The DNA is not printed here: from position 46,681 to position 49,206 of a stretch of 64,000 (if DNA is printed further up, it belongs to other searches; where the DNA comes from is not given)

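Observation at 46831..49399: Cytoplasmic Mo-bisPGD enzyme with non-canonical FS0 motif (C-x2-H-x2-C-x30-C) and a truncated 109-aa ferredoxin partner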

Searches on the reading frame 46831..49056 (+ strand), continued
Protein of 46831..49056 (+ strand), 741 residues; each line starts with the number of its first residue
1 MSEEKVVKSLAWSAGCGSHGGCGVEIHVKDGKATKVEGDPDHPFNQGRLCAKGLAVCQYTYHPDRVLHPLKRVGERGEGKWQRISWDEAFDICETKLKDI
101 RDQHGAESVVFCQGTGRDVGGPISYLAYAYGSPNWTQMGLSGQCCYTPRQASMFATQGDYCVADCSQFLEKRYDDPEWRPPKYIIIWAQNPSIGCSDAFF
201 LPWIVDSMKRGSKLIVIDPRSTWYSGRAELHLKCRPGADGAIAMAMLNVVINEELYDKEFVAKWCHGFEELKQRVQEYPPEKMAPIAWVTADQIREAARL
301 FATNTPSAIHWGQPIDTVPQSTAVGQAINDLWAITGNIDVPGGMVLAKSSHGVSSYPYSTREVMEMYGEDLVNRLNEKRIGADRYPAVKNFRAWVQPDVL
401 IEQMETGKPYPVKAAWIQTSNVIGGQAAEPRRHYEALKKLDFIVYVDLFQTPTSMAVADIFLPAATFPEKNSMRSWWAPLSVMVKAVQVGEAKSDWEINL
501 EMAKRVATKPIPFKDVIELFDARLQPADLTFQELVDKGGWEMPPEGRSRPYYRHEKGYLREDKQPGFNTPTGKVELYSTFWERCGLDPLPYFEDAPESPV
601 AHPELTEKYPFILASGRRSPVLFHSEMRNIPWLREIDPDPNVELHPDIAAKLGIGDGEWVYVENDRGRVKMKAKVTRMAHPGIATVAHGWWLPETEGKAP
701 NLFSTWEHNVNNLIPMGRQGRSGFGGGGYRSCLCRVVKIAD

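Call 61: search_protein_families(library=pfam, proteins=[L019:1568-3511:-, L023:9682-11205:-, L082:8129-9430:+, L079:5377-6444:+, L004:6035-8056:-, L055:6715-7221:+, L009:443-1705:-, L055:4541-5329:+, L070:4452-5294:+, L015:19177-20058:-], max_evalue=0.0001)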
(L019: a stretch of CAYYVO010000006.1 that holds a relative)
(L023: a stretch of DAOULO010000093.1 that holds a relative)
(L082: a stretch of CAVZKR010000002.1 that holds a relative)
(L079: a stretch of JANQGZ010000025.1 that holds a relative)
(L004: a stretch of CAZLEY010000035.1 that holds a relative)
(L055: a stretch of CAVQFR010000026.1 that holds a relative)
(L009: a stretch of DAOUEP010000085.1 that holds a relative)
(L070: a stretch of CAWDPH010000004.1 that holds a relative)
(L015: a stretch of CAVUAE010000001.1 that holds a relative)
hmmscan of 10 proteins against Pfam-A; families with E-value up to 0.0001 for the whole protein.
L019:1568-3511:- (647 aa): 4 families
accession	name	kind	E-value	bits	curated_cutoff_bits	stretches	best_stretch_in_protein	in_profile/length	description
PF14574.11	RACo_C_ter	-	4.2e-98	328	27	1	374-639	1-260/261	C-terminal domain of RACo the ASKHA domain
PF17651.6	Raco_middle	-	1.2e-55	188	26.8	1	210-368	1-159/163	RACo middle region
PF17650.6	RACo_linker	-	2.3e-28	98.2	26.2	1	122-205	2-83/86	RACo linker region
PF00111.32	Fer2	-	2.7e-09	37.3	21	1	19-98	12-76/77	2Fe-2S iron-sulfur cluster binding domain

L023:9682-11205:- (507 aa): 10 families
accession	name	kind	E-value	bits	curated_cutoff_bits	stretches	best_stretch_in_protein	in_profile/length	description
PF25516.1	PTPase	-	3.6e-23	81.7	27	1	353-430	1-78/79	Phosphotyrosine protein phosphatase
PF01424.28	R3H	-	9.6e-12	45.2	26.8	1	449-503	7-60/60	R3H domain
PF19568.5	Spore_III_AA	-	1.1e-10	41.5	27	1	106-254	122-276/306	Sporulation stage III, protein AA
PF03266.21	NTPase_1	-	2e-06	28.2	23.9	0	128-152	2-26/168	NTPase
PF00004.35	AAA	-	4e-06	27.8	21.2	1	128-213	1-67/131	ATPase family associated with various cellular activities (AAA)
PF13604.12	AAA_30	-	4e-06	27.1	27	1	117-220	9-105/191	AAA domain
PF13191.12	AAA_16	-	1.9e-05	25.7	32.6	0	124-152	23-51/167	AAA ATPase domain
PF25199.1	nSTAND_NTPase5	-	3.6e-05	24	34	1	123-166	39-82/145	Novel STAND NTPase 5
PF13238.12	AAA_18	-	7e-05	23.7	29.4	0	128-225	1-93/128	AAA domain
PF13481.12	AAA_25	-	8e-05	22.8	27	0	117-151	25-59/195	AAA domain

L082:8129-9430:+ (433 aa): 1 family
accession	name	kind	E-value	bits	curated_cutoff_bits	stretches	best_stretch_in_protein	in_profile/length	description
PF06808.19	DctM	-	8.8e-90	301.9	23.8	1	12-423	2-412/413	Tripartite ATP-independent periplasmic transporter, DctM component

L079:5377-6444:+ (355 aa): 1 family
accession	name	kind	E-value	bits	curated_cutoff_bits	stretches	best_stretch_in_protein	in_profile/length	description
PF03480.18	DctP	-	3.8e-25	89.2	23.4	1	58-324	14-277/286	Bacterial extracellular solute-binding protein, family 7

L004:6035-8056:- (673 aa): 1 family
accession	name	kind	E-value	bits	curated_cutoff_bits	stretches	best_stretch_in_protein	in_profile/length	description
PF03030.21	H_PPase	-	1.4e-256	853.7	29.7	1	17-663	1-645/645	Inorganic H+ pyrophosphatase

L055:6715-7221:+ (168 aa): 1 family
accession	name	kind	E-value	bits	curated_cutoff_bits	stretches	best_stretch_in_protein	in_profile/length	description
PF04290.18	DctQ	-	1.1e-26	93.8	28.3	1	23-150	1-126/132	Tripartite ATP-independent periplasmic transporters, DctQ component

L009:443-1705:- (420 aa): 1 family
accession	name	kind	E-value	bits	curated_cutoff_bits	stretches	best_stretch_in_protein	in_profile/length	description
PF07690.21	MFS_1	-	5.5e-52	177.2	33.4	2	31-304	9-268/347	Major Facilitator Superfamily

L055:4541-5329:+ (262 aa): 1 family
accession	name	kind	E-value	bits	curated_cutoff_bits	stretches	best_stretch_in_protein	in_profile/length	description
PF04199.19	Cyclase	-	3.2e-34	118.6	23.1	1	17-171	1-141/142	Putative cyclase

L070:4452-5294:+ (280 aa): 5 families
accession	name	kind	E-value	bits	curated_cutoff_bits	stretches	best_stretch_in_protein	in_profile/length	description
PF13247.11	Fer4_11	-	2e-27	95.7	26.2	1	63-158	3-99/100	4Fe-4S dicluster domain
PF13620.12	CarboxypepD_reg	-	1.3e-07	32.3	32.3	1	198-260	2-64/82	Carboxypeptidase regulatory-like domain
PF13715.12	CarbopepD_reg_2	-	1.5e-05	25.4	32.2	1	199-265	2-65/88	CarboxypepD_reg-like domain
PF12838.12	Fer4_7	-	2.8e-05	24.9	27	0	6-24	31-49/52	4Fe-4S dicluster domain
PF12797.12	Fer4_2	-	6.4e-05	23.1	24.5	1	5-24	2-21/22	4Fe-4S binding domain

L015:19177-20058:- (293 aa): 3 families
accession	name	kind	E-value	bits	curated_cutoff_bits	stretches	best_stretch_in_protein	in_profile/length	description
PF01680.23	SOR_SNZ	-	1.1e-110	368.7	27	1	6-211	2-207/207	SOR/SNZ family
PF05690.20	ThiG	-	4.8e-08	33.1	23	1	198-255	170-225/247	Thiazole biosynthesis protein ThiG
PF03060.21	NMO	-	3.7e-05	23.7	28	0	191-259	184-245/331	Nitronate monooxygenase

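Call 79: predict_structure(alignment_id=A2)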
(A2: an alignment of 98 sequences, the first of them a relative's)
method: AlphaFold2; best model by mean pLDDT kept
length: 741 residues; sequences in the alignment: 98
mean_pLDDT: 92.7   pTM: 0.93
mean pLDDT of the five models: 92.7, 92.0, 89.8, 89.6, 89.6
residues with pLDDT >= 90: 576; 70-90: 151; 50-70: 13; < 50: 1
segments of 3 or more residues with pLDDT < 50: none
pLDDT, mean of each block of 10 residues (from residue 1): 82 72 93 94 89 89 95 97 98 99 98 85 95 94 90 95 94 95 92 70 91 96 94 94 98 98 98 99 97 99 97 86 96 98 95 87 89 89 93 93 96 96 92 97 96 96 94 90 94 96 95 96 95 95 92 95 95 98 97 88 92 84 78 87 96 97 96 95 90 89 93 90 88 93 68
secondary structure, 60 per line:
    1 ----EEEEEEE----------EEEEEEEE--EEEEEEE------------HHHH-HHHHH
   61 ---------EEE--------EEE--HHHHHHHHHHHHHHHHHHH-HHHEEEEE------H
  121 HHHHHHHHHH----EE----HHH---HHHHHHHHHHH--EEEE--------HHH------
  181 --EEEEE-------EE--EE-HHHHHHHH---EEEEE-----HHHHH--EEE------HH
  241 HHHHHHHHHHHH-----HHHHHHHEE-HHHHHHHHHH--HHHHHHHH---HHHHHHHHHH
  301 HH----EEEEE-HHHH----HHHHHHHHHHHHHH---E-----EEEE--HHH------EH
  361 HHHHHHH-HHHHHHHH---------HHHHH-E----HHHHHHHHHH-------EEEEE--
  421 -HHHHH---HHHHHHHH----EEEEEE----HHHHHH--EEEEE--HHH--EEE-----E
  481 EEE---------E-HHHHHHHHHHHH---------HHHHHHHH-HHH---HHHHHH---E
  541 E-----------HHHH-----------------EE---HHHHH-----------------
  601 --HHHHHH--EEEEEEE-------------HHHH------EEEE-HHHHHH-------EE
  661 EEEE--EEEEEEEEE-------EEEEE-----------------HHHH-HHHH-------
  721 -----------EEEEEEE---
elements in order (helices of 4 or more, strands of 3 or more residues): E5-11 E22-29 E32-38 H51-54 H56-60 E70-72 E81-83 H86-104 E109-113 H120-130 H147-157 E160-163 E183-187 H202-209 E213-217 H223-227 E230-232 H239-252 H258-264 H268-277 H280-287 H291-302 E307-311 H313-316 H321-334 E344-347 H360-367 H369-376 H386-390 H397-406 E414-418 H422-426 H430-437 E442-447 H452-457 E460-464 E472-474 E480-483 H495-506 H516-523 H531-536 H553-556 H579-583 H603-608 E611-617 H631-634 E641-644 H646-651 E659-664 E667-675 E683-687 H705-708 H710-713 E732-738
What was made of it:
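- Tried and rejected: The second run with 98 sequences was good (call 79).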

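Call 81: fold_search(model_id=the predicted structure, library=pdb)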
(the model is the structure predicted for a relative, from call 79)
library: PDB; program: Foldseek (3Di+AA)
matches with E <= 10: 937; with E <= 0.001: 178
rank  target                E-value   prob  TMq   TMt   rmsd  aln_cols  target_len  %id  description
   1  2e7z                  4.9e-58  1.00  0.83  0.85   3.6       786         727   30  Acetylene Hydratase from Pelobacter acetylenicus (released 2007-02-27)
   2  2vpw_A                5.1e-46  1.00  0.82  0.82   4.3       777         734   27  Polysulfide reductase with bound menaquinone (released 2008-06-10)
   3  8j83_A                6.1e-46  1.00  0.76  0.63   5.3       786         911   22  Crystal structure of formate dehydrogenase from Methylorubrum extorquens AM1 (released 2023-10-11)
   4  7vw6_A                1.8e-45  1.00  0.77  0.63   5.0       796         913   22  Cryo-EM Structure of Formate Dehydrogenase 1 from Methylorubrum extorquens AM1 (released 2022-06-01)
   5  1fdi                  2.4e-44  1.00  0.74  0.76   6.0       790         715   22  OXIDIZED FORM OF FORMATE DEHYDROGENASE H FROM E. COLI COMPLEXED WITH THE INHIBITOR NITRITE (released 1997-08-20)
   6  2v45                  6.2e-43  1.00  0.76  0.78   5.2       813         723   22  A New Catalytic Mechanism of Periplasmic Nitrate Reductase from Desulfovibrio desulfuricans ATCC 27774 from Crystallogra (released 2008-03-18)
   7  2v3v                  7.8e-43  1.00  0.74  0.76   5.6       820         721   24  A New Catalytic Mechanism of Periplasmic Nitrate Reductase from Desulfovibrio desulfuricans ATCC 27774 from Crystallogra (released 2008-03-18)
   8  7z0t_A                1.1e-42  1.00  0.75  0.78   5.2       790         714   22  Structure of the Escherichia coli formate hydrogenlyase complex (aerobic preparation, composite structure) (released 2022-09-28)
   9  2jio                  3.2e-42  1.00  0.74  0.76   6.0       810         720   23  A New Catalytic Mechanism of Periplasmic Nitrate Reductase from Desulfovibrio desulfuricans ATCC 27774 from Crystallogra (released 2008-03-18)
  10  2nap                  4.6e-42  1.00  0.74  0.76   6.1       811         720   24  DISSIMILATORY NITRATE REDUCTASE (NAP) FROM DESULFOVIBRIO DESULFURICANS (released 1999-09-19)
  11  9ktl_A                1.4e-41  1.00  0.75  0.60   5.2       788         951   20  Cryo-EM structure of reduced form of formate dehydrogenase from Rhodobacter aestuarii (RaFDH) with NADH (released 2025-06-18)
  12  9vap_A                1.4e-41  1.00  0.76  0.64   7.4       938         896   19  Cryo-EM structure of formate dehydrogenase from Shewanella oneidensis MR-1 (SoFdhAB) (released 2026-04-08)
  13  6cz7_A                1.9e-41  1.00  0.79  0.72   4.8       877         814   18  The arsenate respiratory reductase (Arr) complex from Shewanella sp. ANA-3 (released 2018-08-15)
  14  1aa6                  2.4e-41  1.00  0.72  0.76   5.9       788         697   22  REDUCED FORM OF FORMATE DEHYDROGENASE H FROM E. COLI (released 1997-08-20)
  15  6tg9_A                9.3e-41  1.00  0.74  0.59   5.2       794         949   20  Cryo-EM Structure of NADH reduced form of NAD+-dependent Formate Dehydrogenase from Rhodobacter capsulatus (released 2020-04-22)
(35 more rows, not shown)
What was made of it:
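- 46831..49056 (+): alpha: catalytic Mo-bisPGD subunit, 741 aa, cytoplasmic, Gordonibacter-type catechol-dehydroxylase clade. AF2 model pLDDT 92.7, best PDB fold match 2e7z with TM 0.83 (calls 79, 81).
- On Mo/W-bisPGD (DMSO reductase) superfamily: Foldseek TM 0.83 to 2e7z and 0.82 to 2vpw_A (calls 79, 81).
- PsrA is the second-best fold match (call 81).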
